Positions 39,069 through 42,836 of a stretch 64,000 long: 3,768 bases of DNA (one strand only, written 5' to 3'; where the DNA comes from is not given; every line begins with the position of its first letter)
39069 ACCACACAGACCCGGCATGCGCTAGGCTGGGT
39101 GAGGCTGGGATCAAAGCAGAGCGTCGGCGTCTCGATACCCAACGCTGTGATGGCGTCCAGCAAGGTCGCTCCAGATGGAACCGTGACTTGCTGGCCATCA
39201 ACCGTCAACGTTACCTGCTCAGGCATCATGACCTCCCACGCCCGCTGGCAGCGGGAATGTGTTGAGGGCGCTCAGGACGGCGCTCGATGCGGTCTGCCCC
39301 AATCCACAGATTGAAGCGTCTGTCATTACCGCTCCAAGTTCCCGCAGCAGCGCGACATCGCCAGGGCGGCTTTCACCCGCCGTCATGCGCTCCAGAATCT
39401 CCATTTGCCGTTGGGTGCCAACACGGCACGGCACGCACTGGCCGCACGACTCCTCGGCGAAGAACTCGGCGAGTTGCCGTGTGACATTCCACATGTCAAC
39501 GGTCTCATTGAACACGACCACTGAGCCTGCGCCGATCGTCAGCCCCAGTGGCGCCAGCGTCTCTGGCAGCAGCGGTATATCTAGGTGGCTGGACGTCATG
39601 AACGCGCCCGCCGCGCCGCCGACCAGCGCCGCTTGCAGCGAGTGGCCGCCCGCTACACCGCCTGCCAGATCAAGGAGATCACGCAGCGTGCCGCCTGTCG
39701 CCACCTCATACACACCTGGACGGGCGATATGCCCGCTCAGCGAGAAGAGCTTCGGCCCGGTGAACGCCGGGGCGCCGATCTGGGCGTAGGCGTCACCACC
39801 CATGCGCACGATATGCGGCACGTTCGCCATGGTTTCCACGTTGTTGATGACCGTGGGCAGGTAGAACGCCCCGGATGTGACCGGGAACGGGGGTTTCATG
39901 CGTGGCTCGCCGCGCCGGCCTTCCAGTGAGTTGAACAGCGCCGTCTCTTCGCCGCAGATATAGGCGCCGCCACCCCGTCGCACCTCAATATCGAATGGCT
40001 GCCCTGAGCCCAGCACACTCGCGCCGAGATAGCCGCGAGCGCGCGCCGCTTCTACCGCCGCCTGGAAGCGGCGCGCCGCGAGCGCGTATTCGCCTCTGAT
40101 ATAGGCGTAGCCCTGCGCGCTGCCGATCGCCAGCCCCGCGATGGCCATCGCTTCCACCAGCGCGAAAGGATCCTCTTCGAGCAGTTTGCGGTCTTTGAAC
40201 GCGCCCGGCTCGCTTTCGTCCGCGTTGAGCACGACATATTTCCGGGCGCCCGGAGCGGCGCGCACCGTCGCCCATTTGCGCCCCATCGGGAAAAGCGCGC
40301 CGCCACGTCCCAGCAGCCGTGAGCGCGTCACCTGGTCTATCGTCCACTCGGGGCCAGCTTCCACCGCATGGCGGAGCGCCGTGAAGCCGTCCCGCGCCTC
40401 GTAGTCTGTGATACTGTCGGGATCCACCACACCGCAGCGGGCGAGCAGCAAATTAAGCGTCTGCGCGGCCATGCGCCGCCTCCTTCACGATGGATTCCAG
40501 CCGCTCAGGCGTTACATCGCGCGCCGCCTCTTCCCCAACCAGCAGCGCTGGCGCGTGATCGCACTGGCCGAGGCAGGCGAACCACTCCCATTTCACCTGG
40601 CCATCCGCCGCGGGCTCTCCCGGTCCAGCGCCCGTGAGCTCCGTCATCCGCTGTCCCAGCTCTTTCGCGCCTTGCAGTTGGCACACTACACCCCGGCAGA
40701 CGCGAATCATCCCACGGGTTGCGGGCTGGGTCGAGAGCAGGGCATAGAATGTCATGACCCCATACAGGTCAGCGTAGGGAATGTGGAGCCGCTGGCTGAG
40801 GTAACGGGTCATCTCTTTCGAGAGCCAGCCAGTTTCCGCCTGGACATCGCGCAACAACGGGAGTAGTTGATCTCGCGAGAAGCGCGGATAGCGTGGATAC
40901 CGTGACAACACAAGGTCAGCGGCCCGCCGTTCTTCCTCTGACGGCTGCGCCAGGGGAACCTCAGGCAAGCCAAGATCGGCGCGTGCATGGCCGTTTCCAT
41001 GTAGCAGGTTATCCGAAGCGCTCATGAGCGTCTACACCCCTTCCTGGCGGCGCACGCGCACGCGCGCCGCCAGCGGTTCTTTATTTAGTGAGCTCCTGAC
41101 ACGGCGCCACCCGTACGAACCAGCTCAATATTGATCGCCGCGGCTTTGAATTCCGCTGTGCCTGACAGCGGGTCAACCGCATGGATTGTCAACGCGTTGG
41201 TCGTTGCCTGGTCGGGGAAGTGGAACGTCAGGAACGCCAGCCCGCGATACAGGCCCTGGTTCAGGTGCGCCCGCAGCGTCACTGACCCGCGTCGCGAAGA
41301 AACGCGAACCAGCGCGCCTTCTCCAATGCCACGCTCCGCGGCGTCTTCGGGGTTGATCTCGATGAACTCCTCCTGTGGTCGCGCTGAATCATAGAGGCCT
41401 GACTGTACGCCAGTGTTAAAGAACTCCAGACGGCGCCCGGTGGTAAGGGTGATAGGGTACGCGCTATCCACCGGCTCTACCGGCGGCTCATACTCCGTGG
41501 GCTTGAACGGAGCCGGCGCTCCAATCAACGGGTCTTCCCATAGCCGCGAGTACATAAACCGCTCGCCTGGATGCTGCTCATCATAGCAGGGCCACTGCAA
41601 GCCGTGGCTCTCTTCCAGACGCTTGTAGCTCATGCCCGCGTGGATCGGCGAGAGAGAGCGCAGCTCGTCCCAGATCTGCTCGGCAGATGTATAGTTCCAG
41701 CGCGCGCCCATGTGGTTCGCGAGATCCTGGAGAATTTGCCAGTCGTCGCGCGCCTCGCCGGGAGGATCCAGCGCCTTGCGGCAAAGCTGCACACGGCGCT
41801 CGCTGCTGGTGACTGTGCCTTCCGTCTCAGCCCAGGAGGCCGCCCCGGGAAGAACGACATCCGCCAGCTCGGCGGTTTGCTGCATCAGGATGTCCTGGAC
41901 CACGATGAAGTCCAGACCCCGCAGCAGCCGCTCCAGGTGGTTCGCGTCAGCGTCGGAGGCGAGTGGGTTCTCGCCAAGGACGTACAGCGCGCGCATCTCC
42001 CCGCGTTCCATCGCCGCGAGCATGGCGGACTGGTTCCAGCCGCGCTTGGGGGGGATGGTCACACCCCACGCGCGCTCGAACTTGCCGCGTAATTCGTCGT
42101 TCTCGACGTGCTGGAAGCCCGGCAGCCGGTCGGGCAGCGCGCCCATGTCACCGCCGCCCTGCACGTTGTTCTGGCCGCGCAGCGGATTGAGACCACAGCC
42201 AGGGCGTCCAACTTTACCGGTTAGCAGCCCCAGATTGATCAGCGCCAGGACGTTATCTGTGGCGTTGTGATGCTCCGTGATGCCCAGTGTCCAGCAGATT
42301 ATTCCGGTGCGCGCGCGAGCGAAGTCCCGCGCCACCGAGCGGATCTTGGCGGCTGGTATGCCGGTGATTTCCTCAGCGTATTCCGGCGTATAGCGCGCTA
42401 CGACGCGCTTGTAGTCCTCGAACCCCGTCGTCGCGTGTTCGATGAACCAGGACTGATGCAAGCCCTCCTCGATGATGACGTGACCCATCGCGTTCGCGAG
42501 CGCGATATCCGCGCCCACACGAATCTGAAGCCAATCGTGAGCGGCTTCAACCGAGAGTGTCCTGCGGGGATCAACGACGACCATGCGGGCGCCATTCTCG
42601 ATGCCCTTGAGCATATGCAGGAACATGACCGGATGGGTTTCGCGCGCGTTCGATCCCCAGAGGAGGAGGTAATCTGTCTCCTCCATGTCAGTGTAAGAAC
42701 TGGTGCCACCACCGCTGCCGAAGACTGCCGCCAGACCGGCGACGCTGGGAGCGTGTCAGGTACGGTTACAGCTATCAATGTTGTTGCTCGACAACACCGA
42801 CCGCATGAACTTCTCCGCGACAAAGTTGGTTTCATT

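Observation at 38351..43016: Formate dehydrogenase alpha subunit split at the Fe-S/molybdopterin junction and encoded in permuted order around the NuoE/NuoF-like genes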

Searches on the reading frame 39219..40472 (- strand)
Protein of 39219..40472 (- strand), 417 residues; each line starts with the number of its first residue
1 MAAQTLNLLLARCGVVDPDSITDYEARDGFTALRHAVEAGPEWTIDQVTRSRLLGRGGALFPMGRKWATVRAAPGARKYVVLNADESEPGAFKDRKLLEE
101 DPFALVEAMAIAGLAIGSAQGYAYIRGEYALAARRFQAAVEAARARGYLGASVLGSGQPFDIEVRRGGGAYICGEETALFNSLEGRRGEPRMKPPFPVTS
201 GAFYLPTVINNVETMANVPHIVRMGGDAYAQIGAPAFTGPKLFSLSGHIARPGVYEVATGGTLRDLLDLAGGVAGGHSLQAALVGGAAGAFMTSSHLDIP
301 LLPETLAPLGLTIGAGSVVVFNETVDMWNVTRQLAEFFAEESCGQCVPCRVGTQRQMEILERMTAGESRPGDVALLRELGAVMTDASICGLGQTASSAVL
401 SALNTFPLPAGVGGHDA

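Call 6: search_protein_families(library=pfam, proteins=[window:39219-40472:-], max_evalue=0.01)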
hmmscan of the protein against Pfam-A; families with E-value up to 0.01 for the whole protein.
window:39219-40472:- (417 aa): 4 families
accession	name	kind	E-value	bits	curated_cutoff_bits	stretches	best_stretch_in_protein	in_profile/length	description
PF01512.22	Complex1_51K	-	3.7e-43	147.4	31.2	1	48-220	1-150/150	Nuo51 FMN-binding domain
PF10589.14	NADH_4Fe-4S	-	1.1e-27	96.2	23.5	1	330-407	2-79/85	NADH-ubiquinone oxidoreductase-F iron-sulfur binding region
PF10531.15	SLBB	-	2.6e-08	34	27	1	244-279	3-38/55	SLBB domain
PF22461.2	SLBB_2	-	1.1e-05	25.9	27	1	241-287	1-49/79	SLBB domain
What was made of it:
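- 39219..40472 (-): NuoF/FdsB-like subunit for NAD(H) and FMN, with one [4Fe-4S] cluster (Cys343, 346, 349, 389). It has no extra Fe-S domains. Its start overlaps the NuoE-like stop by 20 nt. Call 6 finds PF01512, SLBB and PF10589 only.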

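Call 7: search_protein_families(library=ncbifam, proteins=[window:39219-40472:-], max_evalue=0.001)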
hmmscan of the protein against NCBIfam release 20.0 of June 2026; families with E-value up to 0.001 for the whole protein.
window:39219-40472:- (417 aa): 6 families
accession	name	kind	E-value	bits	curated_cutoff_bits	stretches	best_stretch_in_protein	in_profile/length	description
TIGR01959.1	nuoF_fam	equivalog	4.4e-133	443.7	558.65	1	18-406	11-402/410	NADH-quinone oxidoreductase subunit NuoF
NF010120.0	PRK13596.1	equivalog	3.1e-104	348.9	389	1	23-403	22-406/433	NADH-quinone oxidoreductase subunit NuoF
NF008436.0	PRK11278.1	equivalog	4.5e-97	325.7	749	1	20-404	26-416/448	NADH-quinone oxidoreductase subunit NuoF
TIGR04481.1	PR_assoc_PrdC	equivalog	3.8e-05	22.7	490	1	44-222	76-226/425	proline reductase-associated electron transfer protein PrdC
TIGR01945.1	rnfC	subfamily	4.6e-05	22.1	245.95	1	31-141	111-219/435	RnfABCDGE type electron transport complex subunit C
NF003454.1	PRK05035.1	equivalog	0.00014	20.5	345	1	13-291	98-336/556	electron transport complex subunit RsxC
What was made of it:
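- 39219..40472 (-): In call 7, nuoF_fam scores 443.7 bits.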

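Call 45: search_solved_structures(query=window:39219-40472:-, max_evalue=1e-40)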
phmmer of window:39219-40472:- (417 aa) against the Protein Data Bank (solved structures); distinct sequences matched with E-value up to 1e-40: 61 (the best 60 are shown).
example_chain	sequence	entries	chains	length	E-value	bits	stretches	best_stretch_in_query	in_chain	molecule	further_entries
8oh5_B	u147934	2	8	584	5.5e-117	394.3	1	3-406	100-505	NAD-reducing hydrogenase subunit HoxF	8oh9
9bov_B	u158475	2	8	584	3.8e-115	388.2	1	6-406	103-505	NADH dehydrogenase (Quinone)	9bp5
8a6t_B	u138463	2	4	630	6.9e-115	387.4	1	5-406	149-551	Electron bifurcating hydrogenase subunit HydB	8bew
6vw7_B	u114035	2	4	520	8.5e-115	387.1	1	7-414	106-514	NAD-dependent formate dehydrogenase beta subunit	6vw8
7t2r_B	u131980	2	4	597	3.2e-112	378.6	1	7-406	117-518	NiFe hydrogenase subunit B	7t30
7q4v_B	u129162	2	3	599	9.7e-112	377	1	8-406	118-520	Iron hydrogenase HydB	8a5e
9n5u_B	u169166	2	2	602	4.9e-111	374.7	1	7-406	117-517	NfnB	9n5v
7p5h_B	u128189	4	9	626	4e-109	368.4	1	12-406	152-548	Fe-hydrogenase, subunit beta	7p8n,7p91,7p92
6q9c_B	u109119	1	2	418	4.6e-107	361.6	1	2-407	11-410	NADH-quinone oxidoreductase subunit F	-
7q5y_C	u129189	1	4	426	4.9e-107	361.5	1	2-407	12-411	NADH-quinone oxidoreductase subunit F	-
6hl2_B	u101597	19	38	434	5.2e-107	361.4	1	2-407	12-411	NADH-quinone oxidoreductase subunit F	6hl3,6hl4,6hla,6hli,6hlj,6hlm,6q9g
9fii_B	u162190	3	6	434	1.9e-106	359.6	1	2-407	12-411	NADH-quinone oxidoreductase subunit F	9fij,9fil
6q9k_B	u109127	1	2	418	2.3e-106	359.3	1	2-407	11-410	NADH-quinone oxidoreductase subunit F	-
6r7p_B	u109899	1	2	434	2.6e-106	359.1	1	2-407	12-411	NADH-quinone oxidoreductase subunit F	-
7q4w_B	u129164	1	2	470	4.1e-106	358.5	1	21-406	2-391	Iron hydrogenase HydB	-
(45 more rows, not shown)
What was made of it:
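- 39219..40472 (-): Call 45 shows the PDB matches.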

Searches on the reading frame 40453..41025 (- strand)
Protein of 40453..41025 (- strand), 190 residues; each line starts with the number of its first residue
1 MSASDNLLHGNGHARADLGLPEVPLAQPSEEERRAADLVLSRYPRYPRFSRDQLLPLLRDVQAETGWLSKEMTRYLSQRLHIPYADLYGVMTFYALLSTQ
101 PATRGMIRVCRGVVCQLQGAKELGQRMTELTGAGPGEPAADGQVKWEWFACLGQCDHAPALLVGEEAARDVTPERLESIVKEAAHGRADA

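Call 6: search_protein_families(library=pfam, proteins=[window:40453-41025:-], max_evalue=0.01)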
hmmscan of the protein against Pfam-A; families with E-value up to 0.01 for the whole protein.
window:40453-41025:- (190 aa): 1 family
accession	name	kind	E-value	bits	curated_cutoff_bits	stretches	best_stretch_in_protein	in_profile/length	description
PF01257.25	2Fe-2S_thioredx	-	1.5e-38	132.3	24.8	1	45-182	7-143/145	Thioredoxin-like [2Fe-2S] ferredoxin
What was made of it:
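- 40453..41025 (-): NuoE/FdsG-like subunit with a [2Fe-2S] cluster (Cys110, 115, 151, 155). Call 6 finds PF01257.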

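Call 7: search_protein_families(library=ncbifam, proteins=[window:40453-41025:-], max_evalue=0.001)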
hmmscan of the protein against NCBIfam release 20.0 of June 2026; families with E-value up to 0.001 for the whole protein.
window:40453-41025:- (190 aa): 9 families
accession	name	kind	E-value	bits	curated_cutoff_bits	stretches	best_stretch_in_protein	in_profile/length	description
TIGR01958.1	nuoE_fam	subfamily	1.3e-33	116.2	142.4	1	41-182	7-146/148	NADH-quinone oxidoreductase subunit NuoE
NF005722.0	PRK07539.1-2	equivalog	3.1e-31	108.6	141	1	50-182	23-155/157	NADH-quinone oxidoreductase subunit NuoE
NF004638.0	PRK05988.1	equivalog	3.1e-27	95.3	198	1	52-184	26-158/159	formate dehydrogenase subunit gamma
NF005721.0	PRK07539.1-1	equivalog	7.7e-26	91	308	1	32-187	30-181/292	NADH-quinone oxidoreductase subunit NuoE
NF005724.0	PRK07539.1-4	equivalog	5.9e-25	88.5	280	1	30-187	20-176/240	NADH-quinone oxidoreductase subunit NuoE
NF005747.0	PRK07571.1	equivalog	1.6e-23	83.2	224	1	47-182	32-167/173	bidirectional hydrogenase complex protein HoxE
NF005725.0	PRK07539.1-5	equivalog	1e-22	80.7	220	1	29-183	18-171/174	NADH-quinone oxidoreductase subunit NuoE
NF009040.0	PRK12373.1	equivalog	3.1e-22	79.8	514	1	31-189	18-175/400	NADH-quinone oxidoreductase subunit E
NF005723.0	PRK07539.1-3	equivalog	2.6e-19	69.7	226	1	30-182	4-155/158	NADH-quinone oxidoreductase subunit NuoE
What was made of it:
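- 40453..41025 (-): Call 7 matches nuoE_fam and formate dehydrogenase subunit gamma.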

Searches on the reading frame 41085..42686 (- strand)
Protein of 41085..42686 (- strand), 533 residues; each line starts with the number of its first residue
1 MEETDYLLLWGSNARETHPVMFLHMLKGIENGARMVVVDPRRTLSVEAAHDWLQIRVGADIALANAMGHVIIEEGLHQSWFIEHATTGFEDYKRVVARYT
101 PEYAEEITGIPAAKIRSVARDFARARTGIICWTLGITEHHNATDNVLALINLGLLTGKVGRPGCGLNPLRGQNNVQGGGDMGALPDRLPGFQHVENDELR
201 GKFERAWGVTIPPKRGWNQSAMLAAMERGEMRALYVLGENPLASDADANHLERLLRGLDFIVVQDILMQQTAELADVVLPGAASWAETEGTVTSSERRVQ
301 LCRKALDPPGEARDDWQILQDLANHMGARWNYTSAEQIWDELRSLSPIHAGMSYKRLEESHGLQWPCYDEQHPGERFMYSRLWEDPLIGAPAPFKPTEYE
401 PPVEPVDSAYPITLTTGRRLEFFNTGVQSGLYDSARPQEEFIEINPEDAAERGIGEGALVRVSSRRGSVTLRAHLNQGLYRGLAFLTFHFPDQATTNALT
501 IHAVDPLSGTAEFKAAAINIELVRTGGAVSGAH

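Call 44: find_homologous_proteins(query=window:41085-42686:-, max_evalue=1e-50)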
Query window:41085-42686:- (533 aa): 8000 proteins with E <= 1e-50 among 8000 candidates; the best 120 are listed.
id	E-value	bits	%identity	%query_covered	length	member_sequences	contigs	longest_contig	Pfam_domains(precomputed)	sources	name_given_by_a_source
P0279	0.0e+0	1233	100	100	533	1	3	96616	PF00384.28,PF01568.28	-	-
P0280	0.0e+0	1092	88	99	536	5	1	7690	PF00384.28,PF01568.28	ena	-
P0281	0.0e+0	1084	87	99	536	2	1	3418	PF00384.28,PF01568.28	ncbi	-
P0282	0.0e+0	1077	88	98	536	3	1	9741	PF00384.28,PF01568.28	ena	-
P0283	0.0e+0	1076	87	99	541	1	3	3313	PF00384.28,PF01568.28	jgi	-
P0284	0.0e+0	1076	88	98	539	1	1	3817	PF00384.28,PF01568.28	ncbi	-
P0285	0.0e+0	1064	86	98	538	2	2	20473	PF00384.28,PF01568.28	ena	-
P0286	0.0e+0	1044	84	99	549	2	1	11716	PF00384.28,PF01568.28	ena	-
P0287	2.0e-292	989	80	99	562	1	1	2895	PF00384.28,PF01568.28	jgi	jgi:predicted molibdopterin-dependent oxidoreductase YjgC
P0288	8.0e-288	974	79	98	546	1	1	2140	PF00384.28,PF01568.28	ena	-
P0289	1.5e-287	973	78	98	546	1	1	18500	PF00384.28,PF01568.28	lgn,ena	-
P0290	2.2e-287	972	78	98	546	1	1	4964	PF00384.28,PF01568.28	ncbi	-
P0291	6.0e-287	971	78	98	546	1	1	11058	PF00384.28,PF01568.28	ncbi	-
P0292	7.0e-287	971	78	98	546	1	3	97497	PF00384.28,PF01568.28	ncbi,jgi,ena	-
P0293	7.8e-287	971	79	98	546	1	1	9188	PF00384.28,PF01568.28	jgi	jgi:predicted molibdopterin-dependent oxidoreductase YjgC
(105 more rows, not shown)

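Call 72: find_encoding_contigs(protein=P0279, flank=2500, max_places=4)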
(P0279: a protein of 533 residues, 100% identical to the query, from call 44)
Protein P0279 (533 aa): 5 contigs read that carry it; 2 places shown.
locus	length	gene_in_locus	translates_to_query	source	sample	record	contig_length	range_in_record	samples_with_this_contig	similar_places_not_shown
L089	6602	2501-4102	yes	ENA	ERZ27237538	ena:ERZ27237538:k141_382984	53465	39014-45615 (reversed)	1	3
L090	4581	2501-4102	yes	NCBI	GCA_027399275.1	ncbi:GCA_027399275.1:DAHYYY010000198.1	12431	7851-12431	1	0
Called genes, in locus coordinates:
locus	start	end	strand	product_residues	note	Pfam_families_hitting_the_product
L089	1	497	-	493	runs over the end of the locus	PF00270:DEAD, PF04851:ResIII, PF16203:ERCC3_RAD25_C, PF00271:Helicase_C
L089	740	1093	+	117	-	-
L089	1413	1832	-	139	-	PF02627:CMD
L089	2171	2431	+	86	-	PF00384:Molybdopterin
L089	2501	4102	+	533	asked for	PF00384:Molybdopterin, PF01568:Molydop_binding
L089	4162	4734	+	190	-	PF01257:2Fe-2S_thioredx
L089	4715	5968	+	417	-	PF01512:Complex1_51K, PF10531:SLBB, PF22461:SLBB_2 (weak), PF10589:NADH_4Fe-4S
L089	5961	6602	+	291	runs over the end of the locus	PF13510:Fer2_4, PF12837:Fer4_6 (faint), PF13187:Fer4_9 (faint), PF13237:Fer4_10 (faint), PF22117:Fer4_Nqo3 (weak), PF12838:Fer4_7, PF00037:Fer4 (weak), PF04879:Molybdop_Fe4S4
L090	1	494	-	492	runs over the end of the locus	PF00270:DEAD, PF04851:ResIII, PF16203:ERCC3_RAD25_C, PF00271:Helicase_C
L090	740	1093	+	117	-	-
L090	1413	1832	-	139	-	PF02627:CMD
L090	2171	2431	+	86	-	PF00384:Molybdopterin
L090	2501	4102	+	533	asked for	PF00384:Molybdopterin, PF01568:Molydop_binding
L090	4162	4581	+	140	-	?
